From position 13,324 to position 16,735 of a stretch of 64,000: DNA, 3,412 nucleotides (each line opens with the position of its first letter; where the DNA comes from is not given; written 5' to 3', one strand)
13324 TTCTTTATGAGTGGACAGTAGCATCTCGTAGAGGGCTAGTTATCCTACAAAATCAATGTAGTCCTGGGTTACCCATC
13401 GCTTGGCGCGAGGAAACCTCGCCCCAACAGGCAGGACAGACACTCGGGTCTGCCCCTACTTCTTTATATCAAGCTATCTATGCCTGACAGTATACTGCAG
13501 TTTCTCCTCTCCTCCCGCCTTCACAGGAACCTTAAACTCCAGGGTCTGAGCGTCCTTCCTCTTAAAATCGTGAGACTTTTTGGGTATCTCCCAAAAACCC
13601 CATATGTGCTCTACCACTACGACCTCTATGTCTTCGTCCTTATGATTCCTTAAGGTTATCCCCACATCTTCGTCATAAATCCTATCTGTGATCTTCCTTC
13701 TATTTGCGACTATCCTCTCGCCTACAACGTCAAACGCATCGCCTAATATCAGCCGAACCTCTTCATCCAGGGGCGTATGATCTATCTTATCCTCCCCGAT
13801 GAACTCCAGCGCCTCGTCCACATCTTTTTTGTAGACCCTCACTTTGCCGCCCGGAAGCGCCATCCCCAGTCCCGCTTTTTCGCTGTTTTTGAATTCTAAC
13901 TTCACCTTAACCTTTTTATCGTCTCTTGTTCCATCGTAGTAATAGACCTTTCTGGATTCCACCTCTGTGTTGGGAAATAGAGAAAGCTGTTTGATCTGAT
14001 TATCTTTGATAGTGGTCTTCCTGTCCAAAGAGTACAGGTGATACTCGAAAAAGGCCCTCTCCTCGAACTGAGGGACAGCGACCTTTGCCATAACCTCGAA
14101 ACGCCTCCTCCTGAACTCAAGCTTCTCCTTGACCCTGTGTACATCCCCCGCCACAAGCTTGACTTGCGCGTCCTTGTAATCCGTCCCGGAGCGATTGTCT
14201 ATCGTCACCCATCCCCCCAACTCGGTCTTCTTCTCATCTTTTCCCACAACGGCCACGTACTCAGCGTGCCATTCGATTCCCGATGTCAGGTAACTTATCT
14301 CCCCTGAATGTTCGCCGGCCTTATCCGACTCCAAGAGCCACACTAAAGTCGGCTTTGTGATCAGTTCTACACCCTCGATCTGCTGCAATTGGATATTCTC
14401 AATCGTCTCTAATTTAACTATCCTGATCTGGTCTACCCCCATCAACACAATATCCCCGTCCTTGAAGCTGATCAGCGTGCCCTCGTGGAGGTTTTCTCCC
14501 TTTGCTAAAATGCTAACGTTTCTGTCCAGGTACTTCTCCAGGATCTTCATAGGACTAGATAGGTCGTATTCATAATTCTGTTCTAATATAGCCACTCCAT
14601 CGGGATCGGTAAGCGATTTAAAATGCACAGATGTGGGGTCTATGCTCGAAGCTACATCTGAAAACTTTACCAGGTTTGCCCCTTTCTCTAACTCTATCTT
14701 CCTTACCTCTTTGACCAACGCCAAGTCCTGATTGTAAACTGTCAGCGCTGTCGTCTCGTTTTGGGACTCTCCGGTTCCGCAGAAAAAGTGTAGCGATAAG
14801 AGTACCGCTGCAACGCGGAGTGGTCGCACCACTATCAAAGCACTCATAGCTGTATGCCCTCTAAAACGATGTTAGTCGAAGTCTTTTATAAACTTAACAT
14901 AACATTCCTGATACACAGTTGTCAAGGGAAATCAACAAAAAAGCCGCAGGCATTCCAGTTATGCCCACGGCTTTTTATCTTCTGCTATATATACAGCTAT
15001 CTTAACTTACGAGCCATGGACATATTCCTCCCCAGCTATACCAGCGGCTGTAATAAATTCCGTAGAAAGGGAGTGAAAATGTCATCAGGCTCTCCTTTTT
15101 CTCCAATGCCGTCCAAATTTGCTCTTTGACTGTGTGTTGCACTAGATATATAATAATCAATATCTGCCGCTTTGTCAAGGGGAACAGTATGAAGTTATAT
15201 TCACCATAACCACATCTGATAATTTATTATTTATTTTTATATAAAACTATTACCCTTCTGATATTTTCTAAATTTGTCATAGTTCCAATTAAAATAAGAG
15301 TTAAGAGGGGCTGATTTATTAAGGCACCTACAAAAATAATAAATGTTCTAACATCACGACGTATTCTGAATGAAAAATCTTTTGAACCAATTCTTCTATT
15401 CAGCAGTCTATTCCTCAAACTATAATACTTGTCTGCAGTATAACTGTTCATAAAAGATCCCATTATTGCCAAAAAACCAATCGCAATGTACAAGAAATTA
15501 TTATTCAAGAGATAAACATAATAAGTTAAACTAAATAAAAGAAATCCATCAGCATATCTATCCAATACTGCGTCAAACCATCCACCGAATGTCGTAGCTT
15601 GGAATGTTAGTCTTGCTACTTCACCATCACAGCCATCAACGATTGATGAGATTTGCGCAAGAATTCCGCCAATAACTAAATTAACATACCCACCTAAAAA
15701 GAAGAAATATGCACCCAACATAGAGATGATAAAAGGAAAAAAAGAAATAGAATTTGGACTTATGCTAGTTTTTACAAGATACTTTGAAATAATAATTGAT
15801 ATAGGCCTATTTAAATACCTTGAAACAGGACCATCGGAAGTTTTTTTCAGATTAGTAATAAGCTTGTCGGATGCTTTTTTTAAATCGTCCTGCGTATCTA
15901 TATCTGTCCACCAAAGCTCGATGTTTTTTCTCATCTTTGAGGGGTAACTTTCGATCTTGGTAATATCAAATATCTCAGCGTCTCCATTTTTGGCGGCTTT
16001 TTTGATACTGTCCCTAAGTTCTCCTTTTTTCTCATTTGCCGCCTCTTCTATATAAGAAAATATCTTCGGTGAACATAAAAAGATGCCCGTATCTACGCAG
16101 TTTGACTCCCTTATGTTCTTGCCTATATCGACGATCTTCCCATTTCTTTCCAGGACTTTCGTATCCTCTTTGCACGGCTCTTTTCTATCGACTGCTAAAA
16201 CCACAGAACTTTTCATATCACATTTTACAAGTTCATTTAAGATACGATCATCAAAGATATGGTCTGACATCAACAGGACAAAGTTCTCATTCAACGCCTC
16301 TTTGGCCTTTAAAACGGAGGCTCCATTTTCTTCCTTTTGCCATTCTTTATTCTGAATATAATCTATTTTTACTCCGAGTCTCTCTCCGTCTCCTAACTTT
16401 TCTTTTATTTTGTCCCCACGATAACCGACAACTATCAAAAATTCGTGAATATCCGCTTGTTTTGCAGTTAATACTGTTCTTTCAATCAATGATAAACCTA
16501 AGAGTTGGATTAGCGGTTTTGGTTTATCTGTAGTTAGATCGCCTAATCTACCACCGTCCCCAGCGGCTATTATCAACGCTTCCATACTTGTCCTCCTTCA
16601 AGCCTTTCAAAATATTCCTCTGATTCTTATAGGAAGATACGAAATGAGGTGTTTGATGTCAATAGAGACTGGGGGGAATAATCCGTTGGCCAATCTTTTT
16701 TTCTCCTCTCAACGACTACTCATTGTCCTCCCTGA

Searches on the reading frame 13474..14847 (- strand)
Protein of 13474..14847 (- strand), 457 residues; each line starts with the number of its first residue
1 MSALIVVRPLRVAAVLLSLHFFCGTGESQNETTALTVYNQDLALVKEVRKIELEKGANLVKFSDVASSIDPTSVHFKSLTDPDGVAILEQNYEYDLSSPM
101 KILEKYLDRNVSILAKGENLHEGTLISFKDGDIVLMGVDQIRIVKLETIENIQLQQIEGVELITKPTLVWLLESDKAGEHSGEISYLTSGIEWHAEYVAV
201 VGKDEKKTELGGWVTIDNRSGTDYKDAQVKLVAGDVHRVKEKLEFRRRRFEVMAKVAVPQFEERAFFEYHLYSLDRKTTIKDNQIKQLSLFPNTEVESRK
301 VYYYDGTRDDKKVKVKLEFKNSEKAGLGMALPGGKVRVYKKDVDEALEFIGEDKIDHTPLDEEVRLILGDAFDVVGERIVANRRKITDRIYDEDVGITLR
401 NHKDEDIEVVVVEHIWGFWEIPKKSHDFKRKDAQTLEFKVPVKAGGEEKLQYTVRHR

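Call 6: search_protein_families(library=ncbifam, proteins=[window:13474-14847:-], max_evalue=1)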
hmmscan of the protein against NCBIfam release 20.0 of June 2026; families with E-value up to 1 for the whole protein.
window:13474-14847:- (457 aa): 2 families
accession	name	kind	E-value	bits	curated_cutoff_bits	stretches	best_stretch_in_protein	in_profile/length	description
TIGR02231.1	TIGR02231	subfamily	0.0007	18.4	112.6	1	166-231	179-244/524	mucoidy inhibitor MuiA family protein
NF001963.0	PRK00737.1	equivalog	0.076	12.9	101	1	98-135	4-42/74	small nuclear ribonucleoprotein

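Call 7: search_protein_families(library=pfam, proteins=[window:13474-14847:-], max_evalue=1)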
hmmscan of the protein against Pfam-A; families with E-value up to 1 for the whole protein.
window:13474-14847:- (457 aa): 4 families
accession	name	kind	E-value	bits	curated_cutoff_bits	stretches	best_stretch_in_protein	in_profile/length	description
PF13598.12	DUF4139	-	2e-09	37.9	31.8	1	183-454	2-199/205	Domain of unknown function (DUF4139)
PF13600.11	DUF4140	-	0.00014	22.6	27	1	36-94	2-56/98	N-terminal domain of unknown function (DUF4140)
PF21838.2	DUF6897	-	0.0056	16.8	23.9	1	102-152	5-55/58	Domain of unknown function (DUF6897)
PF09642.15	YonK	-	0.099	13.3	25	1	89-119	24-55/60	YonK protein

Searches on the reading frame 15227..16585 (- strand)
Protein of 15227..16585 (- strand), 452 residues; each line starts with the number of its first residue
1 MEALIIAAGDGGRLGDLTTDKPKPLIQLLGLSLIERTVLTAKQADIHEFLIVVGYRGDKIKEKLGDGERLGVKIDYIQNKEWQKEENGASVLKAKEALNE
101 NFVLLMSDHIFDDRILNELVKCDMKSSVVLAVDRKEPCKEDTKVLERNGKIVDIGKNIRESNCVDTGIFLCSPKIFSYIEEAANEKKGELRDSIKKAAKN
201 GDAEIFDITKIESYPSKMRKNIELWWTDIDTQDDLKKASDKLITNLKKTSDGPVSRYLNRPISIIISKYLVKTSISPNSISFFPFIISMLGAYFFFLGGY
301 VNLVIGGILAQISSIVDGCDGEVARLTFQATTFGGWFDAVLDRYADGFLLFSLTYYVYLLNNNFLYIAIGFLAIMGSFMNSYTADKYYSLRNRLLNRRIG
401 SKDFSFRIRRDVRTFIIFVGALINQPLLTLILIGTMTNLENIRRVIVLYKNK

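Call 6: search_protein_families(library=ncbifam, proteins=[window:15227-16585:-], max_evalue=1)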
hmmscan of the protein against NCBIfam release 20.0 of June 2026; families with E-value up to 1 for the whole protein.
window:15227-16585:- (452 aa): 39 families (the best 25 are shown)
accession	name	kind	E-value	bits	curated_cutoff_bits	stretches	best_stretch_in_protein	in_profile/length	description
NF041135.1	IPPtranDIPPsyn_Thcocales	equivalog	9.8e-83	278.5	580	1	1-450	1-418/419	bifunctional L-myo-inositol-1-phosphate cytidylyltransferase/CDP-L-myo-inositol myo-inositolphosphotransferase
TIGR03992.1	Arch_glmU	subfamily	4.5e-33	114.7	292.1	1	1-254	1-239/393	bifunctional sugar-1-phosphate nucleotidylyltransferase/acetyltransferase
NF041313.1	UDPGP_AglF_Halo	equivalog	2.2e-26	92.7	400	1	1-201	1-206/234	UTP--glucose-1-phosphate uridylyltransferase AglF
NF040950.1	archin_ph_syn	equivalog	8.9e-24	84.4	180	1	262-451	12-190/191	archaetidylinositol phosphate synthase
TIGR01208.1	rmlA_long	equivalog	1.4e-22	80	320.25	1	3-252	2-244/353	glucose-1-phosphate thymidylyltransferase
NF045761.1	NAMPUrTaseMurU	equivalog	2.2e-21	76.7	250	1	1-183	1-185/226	N-acetylmuramate alpha-1-phosphate uridylyltransferase MurU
NF041173.1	Sug_nt_acttase_Thmprot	equivalog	8.8e-21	74.3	600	1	1-206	1-205/405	bifunctional sugar-1-phosphate nucleotidylyltransferase/acetyltransferase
NF045883.1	PIPSynth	equivalog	3.9e-15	56.1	170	1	266-384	14-131/197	phosphatidylinositol phosphate synthase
NF052561.1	PIPSynBT1523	equivalog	1.3e-14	54.4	350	1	267-385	17-141/232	hypothetical protein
NF052502.1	man1P_GTase_Rv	exception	4.3e-13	48.8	440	1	1-126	1-124/352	mannose-1-phosphate guanylyltransferase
NF049965.1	GlMnHpPGnyltfHddC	equivalog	2.5e-11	43.6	300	1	1-180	1-176/221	D-glycero-D-manno-heptose 1-phosphate guanosyltransferase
TIGR01173.1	glmU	equivalog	1.8e-10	40.3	366.85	1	1-189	1-192/452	bifunctional UDP-N-acetylglucosamine diphosphorylase/glucosamine-1-phosphate N-acetyltransferase GlmU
TIGR02623.1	G1P_cyt_trans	equivalog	5e-09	36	300.25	1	1-62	1-62/255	glucose-1-phosphate cytidylyltransferase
NF045665.1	NTPtran_DVU1551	equivalog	1.2e-08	34.4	315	1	2-101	2-90/359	DVU_1551 family NTP transferase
TIGR03310.1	matur_MocA_YgfJ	equivalog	3.5e-08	33.6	186.45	1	3-122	2-114/188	molybdenum cofactor cytidylyltransferase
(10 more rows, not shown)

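Call 7: search_protein_families(library=pfam, proteins=[window:15227-16585:-], max_evalue=1)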
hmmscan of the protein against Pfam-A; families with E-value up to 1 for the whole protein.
window:15227-16585:- (452 aa): 4 families
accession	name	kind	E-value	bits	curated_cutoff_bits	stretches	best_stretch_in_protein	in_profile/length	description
PF00483.29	NTP_transferase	-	3.4e-19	69.8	21.2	1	3-242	2-242/245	Nucleotidyl transferase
PF12804.13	NTP_transf_3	-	2.1e-10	41.4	27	1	3-161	1-128/160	MobA-like NTP transferase domain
PF01066.26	CDP-OH_P_transf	-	5.5e-10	40.3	22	1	276-383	3-105/152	CDP-alcohol phosphatidyltransferase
PF01128.25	IspD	-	0.00049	20.4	27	1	2-78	2-72/221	2-C-methyl-D-erythritol 4-phosphate cytidylyltransferase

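Call 62: find_homologous_proteins(query=window:15227-16585:-, max_evalue=1e-60)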
Query window:15227-16585:- (452 aa): 3397 proteins with E <= 1e-60 among 8000 candidates; the best 120 are listed.
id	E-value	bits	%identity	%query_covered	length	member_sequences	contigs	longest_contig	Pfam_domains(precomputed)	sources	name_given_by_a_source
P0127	1.8e-294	994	100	100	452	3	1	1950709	PF00483.30,PF01066.27,PF12804.14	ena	-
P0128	2.0e-204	698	72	99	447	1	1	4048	PF00483.30,PF01066.27,PF12804.14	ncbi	-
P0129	2.3e-173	595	62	99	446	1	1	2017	PF00483.30,PF01066.27,PF12804.14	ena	-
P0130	6.7e-173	594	62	99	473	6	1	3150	PF00483.30,PF01066.27,PF12804.14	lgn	-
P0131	7.3e-170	584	62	99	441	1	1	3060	PF00483.30,PF01066.27,PF12804.14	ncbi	ncbi:MAG: hypothetical protein BME94_08560 [Methanobacteriales archaeon Met13]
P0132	7.7e-166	570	64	100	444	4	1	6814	PF00483.30,PF01066.27,PF12804.14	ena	-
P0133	3.6e-165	568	64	100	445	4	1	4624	PF00483.30,PF01066.27,PF12804.14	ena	-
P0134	5.1e-164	564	62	100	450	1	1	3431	PF00483.30,PF01066.27,PF12804.14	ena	-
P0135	3.0e-158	545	61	100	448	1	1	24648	PF00483.30,PF01066.27,PF12804.14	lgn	-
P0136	8.3e-157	541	61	100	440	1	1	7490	PF00483.30,PF01066.27,PF12804.14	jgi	-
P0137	1.3e-156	540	60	92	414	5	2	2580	PF00483.30,PF01066.27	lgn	-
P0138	3.9e-156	538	61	100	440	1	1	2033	PF00483.30,PF01066.27,PF12804.14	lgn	-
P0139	4.2e-154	532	55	99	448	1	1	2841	PF00483.30,PF01066.27,PF12804.14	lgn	-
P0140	8.4e-150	518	59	100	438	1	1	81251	PF00483.30,PF01066.27,PF12804.14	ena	-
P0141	9.7e-150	517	54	99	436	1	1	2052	PF00483.30,PF01066.27,PF12804.14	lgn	-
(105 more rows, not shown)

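Call 63: find_encoding_contigs(protein=P0128, flank=4000, max_places=2)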
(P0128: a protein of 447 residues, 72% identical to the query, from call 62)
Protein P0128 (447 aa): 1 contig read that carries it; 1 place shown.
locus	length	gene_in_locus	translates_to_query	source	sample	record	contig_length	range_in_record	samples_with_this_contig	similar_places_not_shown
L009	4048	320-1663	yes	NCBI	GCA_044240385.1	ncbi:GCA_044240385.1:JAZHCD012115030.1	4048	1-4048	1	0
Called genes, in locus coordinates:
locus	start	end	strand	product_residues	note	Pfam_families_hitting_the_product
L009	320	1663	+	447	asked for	PF00483:NTP_transferase, PF12804:NTP_transf_3, PF01066:CDP-OH_P_transf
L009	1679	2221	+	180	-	PF13875:DUF4202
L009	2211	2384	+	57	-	-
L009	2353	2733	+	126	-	PF01040:UbiA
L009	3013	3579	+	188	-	PF01584:CheW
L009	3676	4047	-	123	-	?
